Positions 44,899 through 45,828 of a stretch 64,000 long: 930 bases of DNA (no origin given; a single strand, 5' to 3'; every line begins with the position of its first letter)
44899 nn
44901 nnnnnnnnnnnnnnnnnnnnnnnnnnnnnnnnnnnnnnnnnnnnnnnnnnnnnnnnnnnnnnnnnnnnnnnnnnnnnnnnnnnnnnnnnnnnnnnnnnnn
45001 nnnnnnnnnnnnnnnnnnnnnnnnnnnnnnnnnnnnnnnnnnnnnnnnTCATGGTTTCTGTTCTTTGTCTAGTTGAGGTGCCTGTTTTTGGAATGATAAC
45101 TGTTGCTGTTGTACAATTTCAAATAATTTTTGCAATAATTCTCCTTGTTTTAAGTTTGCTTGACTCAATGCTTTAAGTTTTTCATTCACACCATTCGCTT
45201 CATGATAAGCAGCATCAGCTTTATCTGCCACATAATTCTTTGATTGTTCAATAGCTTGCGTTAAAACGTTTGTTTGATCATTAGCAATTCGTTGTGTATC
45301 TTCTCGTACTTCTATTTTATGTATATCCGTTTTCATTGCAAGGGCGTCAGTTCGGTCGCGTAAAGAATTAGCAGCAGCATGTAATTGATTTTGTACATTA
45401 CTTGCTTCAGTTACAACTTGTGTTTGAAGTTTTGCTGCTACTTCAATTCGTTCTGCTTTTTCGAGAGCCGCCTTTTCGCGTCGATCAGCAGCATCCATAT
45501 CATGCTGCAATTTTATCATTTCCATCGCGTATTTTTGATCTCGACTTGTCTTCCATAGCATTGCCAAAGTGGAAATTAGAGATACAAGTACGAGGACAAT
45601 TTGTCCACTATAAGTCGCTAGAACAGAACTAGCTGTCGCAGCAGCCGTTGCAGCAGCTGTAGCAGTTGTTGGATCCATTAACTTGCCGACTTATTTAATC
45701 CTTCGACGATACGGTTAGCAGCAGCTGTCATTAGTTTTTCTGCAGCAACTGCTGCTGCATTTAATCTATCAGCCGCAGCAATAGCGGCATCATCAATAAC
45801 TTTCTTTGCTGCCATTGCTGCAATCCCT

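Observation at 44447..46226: Three translationally coupled membrane proteins between terminase and portal, including a membrane-anchored CheY-like receiver domain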

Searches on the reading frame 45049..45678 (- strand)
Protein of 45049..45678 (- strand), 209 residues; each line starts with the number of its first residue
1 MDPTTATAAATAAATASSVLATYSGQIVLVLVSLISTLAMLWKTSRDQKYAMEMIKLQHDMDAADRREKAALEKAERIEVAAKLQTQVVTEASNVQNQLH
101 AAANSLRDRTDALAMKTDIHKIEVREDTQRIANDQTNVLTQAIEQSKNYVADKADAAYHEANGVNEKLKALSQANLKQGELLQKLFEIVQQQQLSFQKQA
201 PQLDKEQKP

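Call 3: search_protein_families(library=pfam, proteins=[window:45049-45678:-], max_evalue=0.1)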
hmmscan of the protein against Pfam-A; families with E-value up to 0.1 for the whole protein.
window:45049-45678:- (209 aa): 2 families
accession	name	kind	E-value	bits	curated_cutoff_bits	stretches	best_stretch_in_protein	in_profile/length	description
PF15005.11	IZUMO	-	0.047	14.8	25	1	157-206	61-110/143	Izumo sperm-egg fusion, Ig domain-associated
PF11446.13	DUF2897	-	0.074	13.4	25.2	0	27-46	9-28/54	Protein of unknown function (DUF2897)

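Call 4: search_protein_families(library=phrogs, proteins=[window:45049-45678:-], max_evalue=0.1)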
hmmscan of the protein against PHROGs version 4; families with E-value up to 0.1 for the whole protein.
window:45049-45678:- (209 aa): 2 families
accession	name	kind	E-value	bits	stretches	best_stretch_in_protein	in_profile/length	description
phrog_18385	-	unknown function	0.024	15.8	0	88-129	22-61/64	-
phrog_37760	-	unknown function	0.099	13.3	0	41-111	18-87/162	-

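Call 17: find_homologous_proteins(query=window:45049-45678:-, max_evalue=0.01)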
Query window:45049-45678:- (209 aa): 7 proteins with E <= 0.01 among 5646 candidates.
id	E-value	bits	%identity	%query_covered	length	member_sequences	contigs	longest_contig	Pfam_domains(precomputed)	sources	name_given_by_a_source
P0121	1.4e-120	417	100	100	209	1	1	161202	-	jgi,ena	-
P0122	1.7e-79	284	78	84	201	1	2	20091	-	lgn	-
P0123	2.3e-44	169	49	84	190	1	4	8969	-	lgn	-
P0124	9.4e-33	131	45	72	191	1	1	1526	-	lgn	-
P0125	1.6e-23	101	40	78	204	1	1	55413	-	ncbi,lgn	-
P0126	2.8e-22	97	38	79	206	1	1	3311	-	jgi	jgi:hypothetical protein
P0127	6.9e-16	77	36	90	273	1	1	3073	-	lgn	-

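Call 19: find_encoding_contigs(protein=P0125, flank=10000, max_places=3)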
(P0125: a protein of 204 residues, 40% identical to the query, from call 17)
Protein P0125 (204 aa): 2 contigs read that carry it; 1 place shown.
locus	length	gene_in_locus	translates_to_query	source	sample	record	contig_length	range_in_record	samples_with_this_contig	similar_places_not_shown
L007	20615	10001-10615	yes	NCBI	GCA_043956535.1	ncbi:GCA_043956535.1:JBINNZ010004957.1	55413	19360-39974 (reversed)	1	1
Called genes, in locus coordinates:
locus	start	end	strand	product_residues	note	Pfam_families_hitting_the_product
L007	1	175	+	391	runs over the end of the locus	-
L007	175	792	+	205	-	PF13392:HNH_3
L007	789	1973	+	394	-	-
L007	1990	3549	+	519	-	-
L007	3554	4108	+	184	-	-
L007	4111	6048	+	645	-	-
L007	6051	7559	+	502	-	-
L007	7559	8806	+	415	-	-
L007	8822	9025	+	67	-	-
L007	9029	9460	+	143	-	PF00959:Phage_lysozyme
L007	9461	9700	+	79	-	-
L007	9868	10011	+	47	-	-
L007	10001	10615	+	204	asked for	-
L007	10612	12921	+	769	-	-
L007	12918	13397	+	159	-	PF01569:PAP2 (faint)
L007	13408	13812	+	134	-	-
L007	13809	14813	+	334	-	-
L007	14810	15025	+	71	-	-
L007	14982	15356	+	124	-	-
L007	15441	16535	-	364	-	-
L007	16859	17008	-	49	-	-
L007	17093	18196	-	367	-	PF00589:Phage_integrase (faint)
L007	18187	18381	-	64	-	-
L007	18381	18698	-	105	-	-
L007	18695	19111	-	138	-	-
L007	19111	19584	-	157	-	-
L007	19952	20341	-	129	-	PF13560:HTH_31 (faint)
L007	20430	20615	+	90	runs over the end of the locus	PF01381:HTH_3, PF13560:HTH_31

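Call 20: find_encoding_contigs(protein=P0123, flank=8000, max_places=4)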
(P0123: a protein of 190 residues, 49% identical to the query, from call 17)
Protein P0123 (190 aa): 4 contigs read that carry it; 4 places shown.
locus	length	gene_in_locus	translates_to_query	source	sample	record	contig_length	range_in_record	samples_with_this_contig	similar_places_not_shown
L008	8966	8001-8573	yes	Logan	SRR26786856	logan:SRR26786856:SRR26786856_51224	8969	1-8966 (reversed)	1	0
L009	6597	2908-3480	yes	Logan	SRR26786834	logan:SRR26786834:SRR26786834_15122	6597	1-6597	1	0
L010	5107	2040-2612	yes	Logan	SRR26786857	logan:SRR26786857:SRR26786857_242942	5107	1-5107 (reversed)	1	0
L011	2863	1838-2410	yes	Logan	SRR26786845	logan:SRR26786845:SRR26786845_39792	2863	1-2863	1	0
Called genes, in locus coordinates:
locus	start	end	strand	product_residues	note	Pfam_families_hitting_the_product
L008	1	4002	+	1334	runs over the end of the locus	?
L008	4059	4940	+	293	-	-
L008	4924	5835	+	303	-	-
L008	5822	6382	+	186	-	-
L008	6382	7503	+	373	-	PF13385:Laminin_G_3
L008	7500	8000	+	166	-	-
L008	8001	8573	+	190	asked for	-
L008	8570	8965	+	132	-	?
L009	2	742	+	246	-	?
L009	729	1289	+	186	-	-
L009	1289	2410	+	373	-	PF13385:Laminin_G_3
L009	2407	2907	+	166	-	-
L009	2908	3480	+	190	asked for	-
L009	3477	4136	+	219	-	PF00072:Response_reg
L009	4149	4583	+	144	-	-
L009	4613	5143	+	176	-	-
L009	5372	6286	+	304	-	PF12684:DUF3799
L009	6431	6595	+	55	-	?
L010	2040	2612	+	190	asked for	-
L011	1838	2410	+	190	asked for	-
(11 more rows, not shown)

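Call 23: search_protein_families(library=pfam, proteins=[L007:10612-12921:+, L009:3477-4136:+, L009:4149-4583:+, L009:4613-5143:+, L009:2407-2907:+, L007:9461-9700:+, L007:9868-10011:+, L007:12918-13397:+, L007:13408-13812:+, L007:13809-14813:+], max_evalue=0.05)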
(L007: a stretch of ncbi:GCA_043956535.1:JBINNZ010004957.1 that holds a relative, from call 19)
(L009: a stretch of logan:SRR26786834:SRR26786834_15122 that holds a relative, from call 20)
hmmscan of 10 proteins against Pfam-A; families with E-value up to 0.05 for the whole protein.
L007:10612-12921:+ (769 aa): 1 family
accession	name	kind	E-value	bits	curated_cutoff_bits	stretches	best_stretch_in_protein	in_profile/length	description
PF13620.12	CarboxypepD_reg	-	0.00082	20.1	32.3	1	387-450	4-68/82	Carboxypeptidase regulatory-like domain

L009:3477-4136:+ (219 aa): 2 families
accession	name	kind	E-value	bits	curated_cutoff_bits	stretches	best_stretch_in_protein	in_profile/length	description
PF00072.30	Response_reg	-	2.9e-23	82.6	30.2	1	90-193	1-103/111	Response regulator receiver domain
PF23198.2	PDE8A_N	-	0.00089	19.6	29.6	1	99-168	22-93/147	PDE8A-like, N-terminal domain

L009:4149-4583:+ (144 aa): 0 families

L009:4613-5143:+ (176 aa): 0 families

L009:2407-2907:+ (166 aa): 0 families

L007:9461-9700:+ (79 aa): 0 families

L007:9868-10011:+ (47 aa): 0 families

L007:12918-13397:+ (159 aa): 1 family
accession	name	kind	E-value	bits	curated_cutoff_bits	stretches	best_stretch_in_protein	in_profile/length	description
PF01569.27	PAP2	-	2.3e-06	27.8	27.2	1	75-156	12-118/130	PAP2 superfamily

L007:13408-13812:+ (134 aa): 0 families

L007:13809-14813:+ (334 aa): 1 family
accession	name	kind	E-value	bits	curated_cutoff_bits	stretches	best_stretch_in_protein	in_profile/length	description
PF00535.33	Glycos_transf_2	-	0.025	14.9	23.3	1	63-137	50-116/168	Glycosyl transferase family 2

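Call 25: find_encoding_contigs(protein=P0127, flank=5000, max_places=3)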
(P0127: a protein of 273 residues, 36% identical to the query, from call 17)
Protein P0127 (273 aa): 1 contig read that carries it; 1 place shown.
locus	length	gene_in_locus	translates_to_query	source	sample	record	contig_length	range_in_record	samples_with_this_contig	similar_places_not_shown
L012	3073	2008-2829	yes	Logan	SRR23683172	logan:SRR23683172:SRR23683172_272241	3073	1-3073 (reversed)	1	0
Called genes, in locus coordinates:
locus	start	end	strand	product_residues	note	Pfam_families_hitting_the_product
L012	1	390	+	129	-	?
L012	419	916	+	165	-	-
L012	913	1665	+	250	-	-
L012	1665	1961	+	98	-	-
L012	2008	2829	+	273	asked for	-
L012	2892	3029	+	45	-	-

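Call 26: find_encoding_contigs(protein=P0126, flank=5000, max_places=3)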
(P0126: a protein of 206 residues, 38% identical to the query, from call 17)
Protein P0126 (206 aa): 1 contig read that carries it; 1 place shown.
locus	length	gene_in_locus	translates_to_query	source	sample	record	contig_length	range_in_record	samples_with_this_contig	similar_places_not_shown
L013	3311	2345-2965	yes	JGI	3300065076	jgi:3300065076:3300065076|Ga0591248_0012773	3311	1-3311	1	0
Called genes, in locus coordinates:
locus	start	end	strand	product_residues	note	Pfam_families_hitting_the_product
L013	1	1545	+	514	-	?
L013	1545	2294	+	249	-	-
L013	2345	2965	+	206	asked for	-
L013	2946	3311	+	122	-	?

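Call 35: find_related_loci(query=A1, collection=viral_contigs, flank=8000)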
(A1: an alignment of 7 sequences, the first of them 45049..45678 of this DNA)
Query A1 (209 aa) in viral_contigs; peptide patterns used: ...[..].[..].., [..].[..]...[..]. (x = any residue, [..] = any of these).
54 stretches matched a pattern; 1 encode a relative of the query (tblastn E <= 1e-3); 1 distinct loci.
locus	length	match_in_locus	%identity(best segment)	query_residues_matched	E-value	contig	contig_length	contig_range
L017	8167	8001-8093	68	150-180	3e-8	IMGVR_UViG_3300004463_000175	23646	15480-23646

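Call 37: find_related_loci(query=A1, collection=metagenome_contigs, flank=8000)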
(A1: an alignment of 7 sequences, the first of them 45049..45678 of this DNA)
Query A1 (209 aa) in metagenome_contigs; peptide patterns used: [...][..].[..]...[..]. (x = any residue, [..] = any of these).
175 stretches matched a pattern; 2 encode a relative of the query (tblastn E <= 1e-3); 2 distinct loci.
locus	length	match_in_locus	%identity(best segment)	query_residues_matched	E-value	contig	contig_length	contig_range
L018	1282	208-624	33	28-178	2e-9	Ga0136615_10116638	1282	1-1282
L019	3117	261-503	38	97-180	7e-8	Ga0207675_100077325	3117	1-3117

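Call 38: search_dna_similar(query=window:45049-45678:-, collection=phages, mode=protein, max_evalue=1, max_rows=30)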
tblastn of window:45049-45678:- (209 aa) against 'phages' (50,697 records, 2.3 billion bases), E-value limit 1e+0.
No match.

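Call 39: search_dna_similar(query=P0125, collection=phages, mode=protein, max_evalue=1, max_rows=30)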
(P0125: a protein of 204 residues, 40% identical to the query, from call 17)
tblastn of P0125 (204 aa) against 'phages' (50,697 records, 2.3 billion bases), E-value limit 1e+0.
No match.
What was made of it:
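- Tried and rejected: Searches for B in annotated phages. tblastn with B and with P0125 found no match (calls 38, 39).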

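Call 52: predict_structure(alignment_id=A1)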
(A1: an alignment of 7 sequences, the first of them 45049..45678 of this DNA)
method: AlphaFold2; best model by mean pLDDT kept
length: 209 residues; sequences in the alignment: 7
mean_pLDDT: 85.3   pTM: 0.31
mean pLDDT of the five models: 85.3, 83.0, 82.7, 81.8, 75.2
residues with pLDDT >= 90: 131; 70-90: 45; 50-70: 25; < 50: 8
segments of 3 or more residues with pLDDT < 50: 206-208
pLDDT, mean of each block of 10 residues (from residue 1): 53 62 78 84 88 92 93 94 95 96 95 93 95 97 96 94 92 92 88 64 47
secondary structure, 60 per line:
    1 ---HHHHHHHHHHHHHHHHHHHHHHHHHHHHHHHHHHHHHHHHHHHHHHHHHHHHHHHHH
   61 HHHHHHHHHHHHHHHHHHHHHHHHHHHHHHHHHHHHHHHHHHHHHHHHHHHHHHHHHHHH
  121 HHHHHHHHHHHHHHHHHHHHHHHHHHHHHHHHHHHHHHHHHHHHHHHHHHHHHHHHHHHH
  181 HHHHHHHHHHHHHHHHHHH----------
elements in order: H4-199
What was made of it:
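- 45049..45678 (-): Gene B: 209 aa with an N-terminal TM (24-42, nt 45553-45609) and a ~155-residue cytoplasmic amphipathic helix. The conserved C-terminal motif is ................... (nt 45169-45225). It belongs to a rare, lysis-cassette-associated family. AF2 gives a single helix 4-199 (call 52).
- Checked: The 'long coiled coil' in B: AF2 gives one continuous helix 4-199 (pLDDT 85; call 52).
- Tried and rejected: AF2 also shows no helical hairpin (call 52).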

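Call 53: search_protein_representatives(alignment_id=A1)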
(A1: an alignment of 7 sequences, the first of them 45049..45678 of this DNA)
Query: 7 sequences, 200 profile positions. Proteins with E-value up to 0.001 (for the whole library): 45; up to 1e-10: 26; up to 1e-30: 15. The best 45 are listed.
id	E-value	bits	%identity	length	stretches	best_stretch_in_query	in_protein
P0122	3.6e-86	304.2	-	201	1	2-199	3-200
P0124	6.9e-77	273.9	-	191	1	1-188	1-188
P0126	1.2e-65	237.2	-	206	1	15-199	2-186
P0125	4.9e-65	235.2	-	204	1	12-198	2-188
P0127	5.1e-64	231.9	-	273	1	1-188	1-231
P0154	2.3e-61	223.2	-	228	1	16-188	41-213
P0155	4.8e-49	183.0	-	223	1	2-192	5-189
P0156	1.4e-47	178.2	-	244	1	14-192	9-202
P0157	4.2e-46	173.4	-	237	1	1-188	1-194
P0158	1.4e-44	168.4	-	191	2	120-184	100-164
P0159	1.0e-42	162.3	-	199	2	1-94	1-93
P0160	1.3e-39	152.2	-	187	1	23-189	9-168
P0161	4.8e-37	143.8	-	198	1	16-191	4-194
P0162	5.0e-34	134.0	-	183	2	2-102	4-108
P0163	8.0e-33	130.0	-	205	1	16-185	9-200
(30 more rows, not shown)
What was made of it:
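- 45049..45678 (-): The family has 45 representatives in 1.84e9 proteins (call 53).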

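Call 55: search_protein_families(library=padloc, proteins=[window:45049-45678:-], max_evalue=0.1)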
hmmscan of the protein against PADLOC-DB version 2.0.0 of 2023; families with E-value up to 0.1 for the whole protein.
window:45049-45678:- (209 aa): 0 families
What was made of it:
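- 45049..45678 (-): No Pfam, PHROG or PADLOC family (calls 3, 4, 55).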

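Call 56: search_protein_families(library=ncbifam, proteins=[window:45049-45678:-, P0125, P0126, L013:2946-3311:+, L007:10612-12921:+], max_evalue=0.1)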
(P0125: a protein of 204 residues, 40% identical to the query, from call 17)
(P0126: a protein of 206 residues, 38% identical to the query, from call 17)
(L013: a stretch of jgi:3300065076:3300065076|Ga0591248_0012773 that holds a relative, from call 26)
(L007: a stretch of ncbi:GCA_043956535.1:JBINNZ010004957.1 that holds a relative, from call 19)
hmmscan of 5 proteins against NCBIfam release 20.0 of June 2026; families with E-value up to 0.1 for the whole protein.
window:45049-45678:- (209 aa): 1 family
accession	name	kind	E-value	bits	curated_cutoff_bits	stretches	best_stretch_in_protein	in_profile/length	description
NF005686.0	PRK07486.1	subfamily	0.021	13.5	465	1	38-117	314-393/486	amidase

P0125 (204 aa): 1 family
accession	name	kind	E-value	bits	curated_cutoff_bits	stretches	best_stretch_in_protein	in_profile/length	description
TIGR02256.1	ICE_VC0181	hypoth_equivalog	0.087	12.7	127.6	0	112-162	36-86/131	conserved hypothetical protein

P0126 (206 aa): 2 families
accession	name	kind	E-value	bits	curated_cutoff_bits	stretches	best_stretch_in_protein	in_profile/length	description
NF008074.0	PRK10811.1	equivalog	0.014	13.1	908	1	38-154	596-714/1068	ribonuclease E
NF007454.0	PRK10019.1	subfamily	0.056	12.6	195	1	8-92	92-175/283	nickel/cobalt efflux transporter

L013:2946-3311:+ (122 aa): 2 families
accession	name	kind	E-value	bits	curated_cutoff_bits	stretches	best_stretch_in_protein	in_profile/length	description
NF040573.1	holin_dep_muram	equivalog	2.7e-17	63.2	240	1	5-115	1-127/200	holin-associated N-acetylmuramidase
TIGR02869.1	spore_SleB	equivalog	0.043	13.7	236.5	1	79-116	33-70/201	spore cortex-lytic enzyme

L007:10612-12921:+ (769 aa): 0 families

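Call 65: find_related_loci(query=A4, collection=genome_contigs, flank=8000)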
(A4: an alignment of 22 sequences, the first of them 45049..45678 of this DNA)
Query A4 (209 aa) in genome_contigs; peptide patterns used: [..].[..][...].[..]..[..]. (x = any residue, [..] = any of these).
49 stretches matched a pattern; 1 encode a relative of the query (tblastn E <= 1e-3); 1 distinct loci.
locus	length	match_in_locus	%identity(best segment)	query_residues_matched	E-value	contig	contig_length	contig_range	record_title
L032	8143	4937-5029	50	135-172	2e-5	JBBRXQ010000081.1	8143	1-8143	MAG: Sphingomonadales bacterium isolate La5_concoct.036 La5_concoct.036_K_1852326_L_8143_cov_14.0000, whole genome shotg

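Call 66: find_related_loci(query=A4, collection=viral_contigs, flank=8000)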
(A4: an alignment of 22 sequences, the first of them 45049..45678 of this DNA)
Query A4 (209 aa) in viral_contigs; peptide patterns used: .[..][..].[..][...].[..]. (x = any residue, [..] = any of these).
11 stretches matched a pattern; 3 encode a relative of the query (tblastn E <= 1e-3); 3 distinct loci.
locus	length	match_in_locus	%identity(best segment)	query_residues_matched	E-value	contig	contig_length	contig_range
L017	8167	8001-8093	68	150-180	1e-7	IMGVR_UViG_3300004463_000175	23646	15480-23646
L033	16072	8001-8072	67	150-173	2e-5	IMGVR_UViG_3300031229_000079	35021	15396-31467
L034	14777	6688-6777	53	143-172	2e-4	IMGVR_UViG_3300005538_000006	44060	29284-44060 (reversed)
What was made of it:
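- Tried and rejected: Scans of viral, metagenome and genome contigs with B profiles gave only a handful of loci (calls 35, 37, 65, 66).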

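Call 81: search_protein_families(library=pfam, proteins=[L032:5200-6030:+, L034:5776-6207:+], max_evalue=0.05)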
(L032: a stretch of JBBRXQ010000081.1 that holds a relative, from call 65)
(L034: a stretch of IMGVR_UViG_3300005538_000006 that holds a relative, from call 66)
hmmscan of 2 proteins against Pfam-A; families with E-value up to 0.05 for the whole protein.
L032:5200-6030:+ (276 aa): 1 family
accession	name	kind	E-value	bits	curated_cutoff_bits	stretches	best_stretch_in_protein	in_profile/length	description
PF00959.24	Phage_lysozyme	-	1.9e-46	157.9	22.3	1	13-136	2-125/125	Phage lysozyme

L034:5776-6207:+ (143 aa): 1 family
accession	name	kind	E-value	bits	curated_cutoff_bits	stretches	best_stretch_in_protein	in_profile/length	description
PF07486.17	Hydrolase_2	-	2.4e-15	57.4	27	1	19-139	1-100/100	Cell Wall Hydrolase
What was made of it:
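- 45049..45678 (-): Endolysin neighbours in L007, L013, L032 and L034 (calls 19, 56, 81).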

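Call 83: search_protein_families(library=phrogs, proteins=[L009:4149-4583:+, L009:4613-5143:+], max_evalue=0.01)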
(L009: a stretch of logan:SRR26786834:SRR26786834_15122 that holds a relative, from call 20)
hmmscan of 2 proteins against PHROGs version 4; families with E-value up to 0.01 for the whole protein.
L009:4149-4583:+ (144 aa): 0 families

L009:4613-5143:+ (176 aa): 0 families
